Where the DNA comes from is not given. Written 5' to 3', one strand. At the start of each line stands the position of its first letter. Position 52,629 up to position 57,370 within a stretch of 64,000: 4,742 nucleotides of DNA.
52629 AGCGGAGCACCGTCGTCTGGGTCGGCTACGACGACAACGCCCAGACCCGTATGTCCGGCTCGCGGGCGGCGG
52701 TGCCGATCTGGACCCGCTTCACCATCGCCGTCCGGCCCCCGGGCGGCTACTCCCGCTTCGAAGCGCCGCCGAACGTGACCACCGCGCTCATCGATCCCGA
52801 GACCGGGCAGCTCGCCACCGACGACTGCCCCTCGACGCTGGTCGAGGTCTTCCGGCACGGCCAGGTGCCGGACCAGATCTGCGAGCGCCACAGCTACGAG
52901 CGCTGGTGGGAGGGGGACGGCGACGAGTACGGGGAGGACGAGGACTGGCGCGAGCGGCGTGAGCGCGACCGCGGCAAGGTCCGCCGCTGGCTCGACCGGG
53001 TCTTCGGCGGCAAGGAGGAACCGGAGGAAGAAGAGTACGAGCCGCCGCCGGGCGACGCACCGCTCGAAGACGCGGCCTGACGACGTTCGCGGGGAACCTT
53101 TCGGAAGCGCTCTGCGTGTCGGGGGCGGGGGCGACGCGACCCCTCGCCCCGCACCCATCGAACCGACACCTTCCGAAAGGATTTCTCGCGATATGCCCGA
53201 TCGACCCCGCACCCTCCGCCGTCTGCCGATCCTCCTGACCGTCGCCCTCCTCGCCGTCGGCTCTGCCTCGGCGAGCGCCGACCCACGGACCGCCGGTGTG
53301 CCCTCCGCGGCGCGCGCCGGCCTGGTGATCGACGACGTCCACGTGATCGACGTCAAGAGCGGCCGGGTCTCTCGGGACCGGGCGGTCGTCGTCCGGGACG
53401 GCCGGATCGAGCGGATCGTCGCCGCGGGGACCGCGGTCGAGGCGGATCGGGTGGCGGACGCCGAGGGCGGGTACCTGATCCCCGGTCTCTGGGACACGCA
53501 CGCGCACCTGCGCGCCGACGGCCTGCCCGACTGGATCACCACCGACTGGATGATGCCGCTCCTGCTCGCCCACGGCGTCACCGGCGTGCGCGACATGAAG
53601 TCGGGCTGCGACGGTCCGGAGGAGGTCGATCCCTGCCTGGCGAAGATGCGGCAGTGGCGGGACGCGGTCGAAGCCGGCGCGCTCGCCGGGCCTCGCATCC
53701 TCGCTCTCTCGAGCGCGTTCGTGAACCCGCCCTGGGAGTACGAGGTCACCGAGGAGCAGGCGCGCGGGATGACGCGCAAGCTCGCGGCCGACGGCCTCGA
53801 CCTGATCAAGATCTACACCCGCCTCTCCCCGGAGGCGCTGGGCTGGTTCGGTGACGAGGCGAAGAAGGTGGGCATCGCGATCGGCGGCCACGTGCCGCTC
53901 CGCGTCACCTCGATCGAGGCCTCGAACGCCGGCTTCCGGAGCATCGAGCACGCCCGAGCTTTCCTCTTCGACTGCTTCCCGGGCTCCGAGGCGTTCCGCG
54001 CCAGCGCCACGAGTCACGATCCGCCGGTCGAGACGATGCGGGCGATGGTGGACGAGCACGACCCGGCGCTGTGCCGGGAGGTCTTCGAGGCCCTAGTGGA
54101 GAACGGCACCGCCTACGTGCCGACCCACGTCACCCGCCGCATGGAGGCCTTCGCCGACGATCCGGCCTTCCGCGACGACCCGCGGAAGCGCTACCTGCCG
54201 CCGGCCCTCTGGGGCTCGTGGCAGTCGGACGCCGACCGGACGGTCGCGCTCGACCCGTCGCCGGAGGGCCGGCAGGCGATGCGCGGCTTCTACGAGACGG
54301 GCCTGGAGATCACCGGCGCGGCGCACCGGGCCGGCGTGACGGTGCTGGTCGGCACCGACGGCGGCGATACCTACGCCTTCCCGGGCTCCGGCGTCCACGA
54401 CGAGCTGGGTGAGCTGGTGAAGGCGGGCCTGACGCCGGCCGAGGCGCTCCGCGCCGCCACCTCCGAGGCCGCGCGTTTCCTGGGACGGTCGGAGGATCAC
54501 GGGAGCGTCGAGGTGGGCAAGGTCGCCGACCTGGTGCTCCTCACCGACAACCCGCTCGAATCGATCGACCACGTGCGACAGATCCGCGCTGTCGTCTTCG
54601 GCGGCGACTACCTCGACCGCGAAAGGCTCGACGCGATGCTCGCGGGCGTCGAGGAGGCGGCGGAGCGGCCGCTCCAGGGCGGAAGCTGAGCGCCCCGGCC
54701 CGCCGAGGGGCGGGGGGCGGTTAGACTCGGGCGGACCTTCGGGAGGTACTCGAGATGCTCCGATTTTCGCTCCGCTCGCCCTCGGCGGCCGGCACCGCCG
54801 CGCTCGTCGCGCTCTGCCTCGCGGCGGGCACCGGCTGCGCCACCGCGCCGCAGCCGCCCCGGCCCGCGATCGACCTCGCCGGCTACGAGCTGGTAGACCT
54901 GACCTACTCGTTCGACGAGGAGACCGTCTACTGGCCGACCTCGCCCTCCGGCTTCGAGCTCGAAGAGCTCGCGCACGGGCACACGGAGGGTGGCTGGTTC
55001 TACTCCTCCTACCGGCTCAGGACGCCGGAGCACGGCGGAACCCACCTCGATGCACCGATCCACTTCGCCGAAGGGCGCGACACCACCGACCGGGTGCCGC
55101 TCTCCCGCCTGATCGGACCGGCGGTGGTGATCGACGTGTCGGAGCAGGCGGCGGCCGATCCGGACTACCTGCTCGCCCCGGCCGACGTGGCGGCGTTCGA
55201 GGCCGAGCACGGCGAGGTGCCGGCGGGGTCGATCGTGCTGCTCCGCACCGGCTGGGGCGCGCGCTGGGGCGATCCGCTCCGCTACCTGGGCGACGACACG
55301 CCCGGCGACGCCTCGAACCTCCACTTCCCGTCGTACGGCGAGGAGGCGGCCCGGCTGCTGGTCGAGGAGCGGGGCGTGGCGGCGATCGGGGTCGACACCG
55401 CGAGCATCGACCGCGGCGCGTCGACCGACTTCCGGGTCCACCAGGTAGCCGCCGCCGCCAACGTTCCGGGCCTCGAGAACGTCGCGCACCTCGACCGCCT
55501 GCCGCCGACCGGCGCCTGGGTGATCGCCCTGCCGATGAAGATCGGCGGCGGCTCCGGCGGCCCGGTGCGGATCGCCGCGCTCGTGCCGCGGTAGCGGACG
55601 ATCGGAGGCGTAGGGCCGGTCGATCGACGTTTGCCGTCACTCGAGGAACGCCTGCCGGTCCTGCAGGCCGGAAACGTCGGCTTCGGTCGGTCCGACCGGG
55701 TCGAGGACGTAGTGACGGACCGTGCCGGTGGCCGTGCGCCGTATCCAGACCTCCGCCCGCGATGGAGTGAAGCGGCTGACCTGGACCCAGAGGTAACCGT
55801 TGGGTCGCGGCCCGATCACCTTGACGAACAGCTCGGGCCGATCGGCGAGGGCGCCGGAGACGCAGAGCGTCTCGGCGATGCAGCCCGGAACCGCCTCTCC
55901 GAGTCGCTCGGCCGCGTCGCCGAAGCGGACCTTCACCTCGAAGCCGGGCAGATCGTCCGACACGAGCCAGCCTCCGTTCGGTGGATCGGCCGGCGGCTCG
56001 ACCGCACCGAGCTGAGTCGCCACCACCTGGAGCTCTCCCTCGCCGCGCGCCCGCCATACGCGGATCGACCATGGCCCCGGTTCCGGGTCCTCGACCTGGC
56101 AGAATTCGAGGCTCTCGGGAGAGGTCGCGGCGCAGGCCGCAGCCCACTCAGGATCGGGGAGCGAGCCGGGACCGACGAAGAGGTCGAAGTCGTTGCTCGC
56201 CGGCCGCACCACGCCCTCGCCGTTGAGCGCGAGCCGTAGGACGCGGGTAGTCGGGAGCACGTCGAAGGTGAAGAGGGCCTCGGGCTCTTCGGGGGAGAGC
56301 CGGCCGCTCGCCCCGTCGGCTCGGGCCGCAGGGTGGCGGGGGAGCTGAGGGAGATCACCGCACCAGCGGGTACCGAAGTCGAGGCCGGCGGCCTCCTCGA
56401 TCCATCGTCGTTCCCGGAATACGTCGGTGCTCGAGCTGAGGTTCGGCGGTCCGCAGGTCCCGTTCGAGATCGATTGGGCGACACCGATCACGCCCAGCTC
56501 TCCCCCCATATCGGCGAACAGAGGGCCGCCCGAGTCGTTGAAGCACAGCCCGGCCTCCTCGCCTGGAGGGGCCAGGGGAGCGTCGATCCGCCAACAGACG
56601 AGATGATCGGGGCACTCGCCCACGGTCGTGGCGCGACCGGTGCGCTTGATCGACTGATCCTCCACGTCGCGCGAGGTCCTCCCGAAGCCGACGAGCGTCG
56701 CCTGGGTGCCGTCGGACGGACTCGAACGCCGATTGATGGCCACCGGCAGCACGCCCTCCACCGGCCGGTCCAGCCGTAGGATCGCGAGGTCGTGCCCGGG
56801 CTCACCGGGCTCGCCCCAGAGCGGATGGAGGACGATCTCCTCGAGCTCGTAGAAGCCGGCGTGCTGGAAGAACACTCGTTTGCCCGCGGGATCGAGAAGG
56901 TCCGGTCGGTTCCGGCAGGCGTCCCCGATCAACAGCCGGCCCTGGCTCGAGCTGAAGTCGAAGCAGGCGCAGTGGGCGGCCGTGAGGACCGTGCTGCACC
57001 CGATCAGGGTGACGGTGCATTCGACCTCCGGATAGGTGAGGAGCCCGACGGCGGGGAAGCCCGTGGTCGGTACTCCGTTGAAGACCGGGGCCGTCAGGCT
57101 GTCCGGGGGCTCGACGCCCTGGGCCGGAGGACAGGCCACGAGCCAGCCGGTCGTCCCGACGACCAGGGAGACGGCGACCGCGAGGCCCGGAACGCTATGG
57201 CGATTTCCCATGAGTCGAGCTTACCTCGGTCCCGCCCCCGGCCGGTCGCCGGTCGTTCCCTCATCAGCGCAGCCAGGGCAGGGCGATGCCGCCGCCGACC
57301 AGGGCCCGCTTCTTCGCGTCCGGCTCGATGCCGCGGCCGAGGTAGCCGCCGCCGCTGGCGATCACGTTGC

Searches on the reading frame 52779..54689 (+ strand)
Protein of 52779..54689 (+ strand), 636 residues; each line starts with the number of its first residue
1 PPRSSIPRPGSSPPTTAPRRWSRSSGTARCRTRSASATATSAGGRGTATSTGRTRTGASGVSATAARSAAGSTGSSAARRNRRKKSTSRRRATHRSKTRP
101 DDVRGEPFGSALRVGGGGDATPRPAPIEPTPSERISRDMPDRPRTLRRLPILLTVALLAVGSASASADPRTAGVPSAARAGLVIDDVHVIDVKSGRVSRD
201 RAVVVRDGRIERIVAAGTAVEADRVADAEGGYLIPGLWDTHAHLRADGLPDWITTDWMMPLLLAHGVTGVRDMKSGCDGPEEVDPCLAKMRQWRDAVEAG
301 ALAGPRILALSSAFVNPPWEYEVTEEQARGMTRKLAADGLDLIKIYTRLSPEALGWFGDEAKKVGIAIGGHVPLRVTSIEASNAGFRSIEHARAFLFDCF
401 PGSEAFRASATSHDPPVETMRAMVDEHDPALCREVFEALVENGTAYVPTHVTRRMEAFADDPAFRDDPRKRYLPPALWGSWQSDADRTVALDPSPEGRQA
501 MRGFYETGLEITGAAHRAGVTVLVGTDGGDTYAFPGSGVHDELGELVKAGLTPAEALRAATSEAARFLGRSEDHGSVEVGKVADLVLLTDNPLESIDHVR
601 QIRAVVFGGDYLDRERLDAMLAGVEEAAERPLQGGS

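Call 32: search_protein_families(library=pfam, proteins=[window:52779-54689:+], max_evalue=0.00001)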
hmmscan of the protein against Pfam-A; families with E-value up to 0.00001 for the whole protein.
window:52779-54689:+ (636 aa): 2 families
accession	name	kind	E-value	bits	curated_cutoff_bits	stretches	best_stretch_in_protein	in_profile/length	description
PF01979.26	Amidohydro_1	-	5.5e-20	72.3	25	1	514-609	237-342/345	Amidohydrolase family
PF07969.17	Amidohydro_3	-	9.1e-13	48.9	29.7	1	513-609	360-468/472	Amidohydrolase family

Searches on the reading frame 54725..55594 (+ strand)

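Call 32: search_protein_families(library=pfam, proteins=[window:54725-55594:+], max_evalue=0.00001)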
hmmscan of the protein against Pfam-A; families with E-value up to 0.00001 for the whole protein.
window:54725-55594:+ (289 aa): 1 family
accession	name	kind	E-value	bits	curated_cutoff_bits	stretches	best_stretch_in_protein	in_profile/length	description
PF04199.19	Cyclase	-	4.8e-43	147.2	23.1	1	57-230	1-142/142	Putative cyclase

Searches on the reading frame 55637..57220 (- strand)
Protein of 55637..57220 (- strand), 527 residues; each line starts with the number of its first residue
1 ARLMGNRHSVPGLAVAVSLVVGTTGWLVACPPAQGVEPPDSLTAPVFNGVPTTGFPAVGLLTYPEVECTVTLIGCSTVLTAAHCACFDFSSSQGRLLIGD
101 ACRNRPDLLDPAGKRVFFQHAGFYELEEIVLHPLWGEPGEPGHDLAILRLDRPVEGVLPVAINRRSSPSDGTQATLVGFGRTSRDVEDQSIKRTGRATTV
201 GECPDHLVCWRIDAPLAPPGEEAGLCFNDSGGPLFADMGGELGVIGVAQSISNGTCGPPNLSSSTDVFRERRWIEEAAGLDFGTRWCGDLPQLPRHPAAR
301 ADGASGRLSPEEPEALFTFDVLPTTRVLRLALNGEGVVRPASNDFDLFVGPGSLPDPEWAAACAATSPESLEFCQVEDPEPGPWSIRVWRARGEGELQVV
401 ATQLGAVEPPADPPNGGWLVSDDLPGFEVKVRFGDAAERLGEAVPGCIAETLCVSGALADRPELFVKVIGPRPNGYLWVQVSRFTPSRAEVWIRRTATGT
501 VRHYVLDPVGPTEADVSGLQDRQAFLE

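Call 32: search_protein_families(library=pfam, proteins=[window:55637-57220:-], max_evalue=0.00001)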
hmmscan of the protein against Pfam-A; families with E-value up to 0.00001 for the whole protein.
window:55637-57220:- (527 aa): 1 family
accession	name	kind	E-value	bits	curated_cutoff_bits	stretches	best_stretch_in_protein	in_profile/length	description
PF00089.32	Trypsin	-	9.1e-15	55.5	20.6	1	53-274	10-220/220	Trypsin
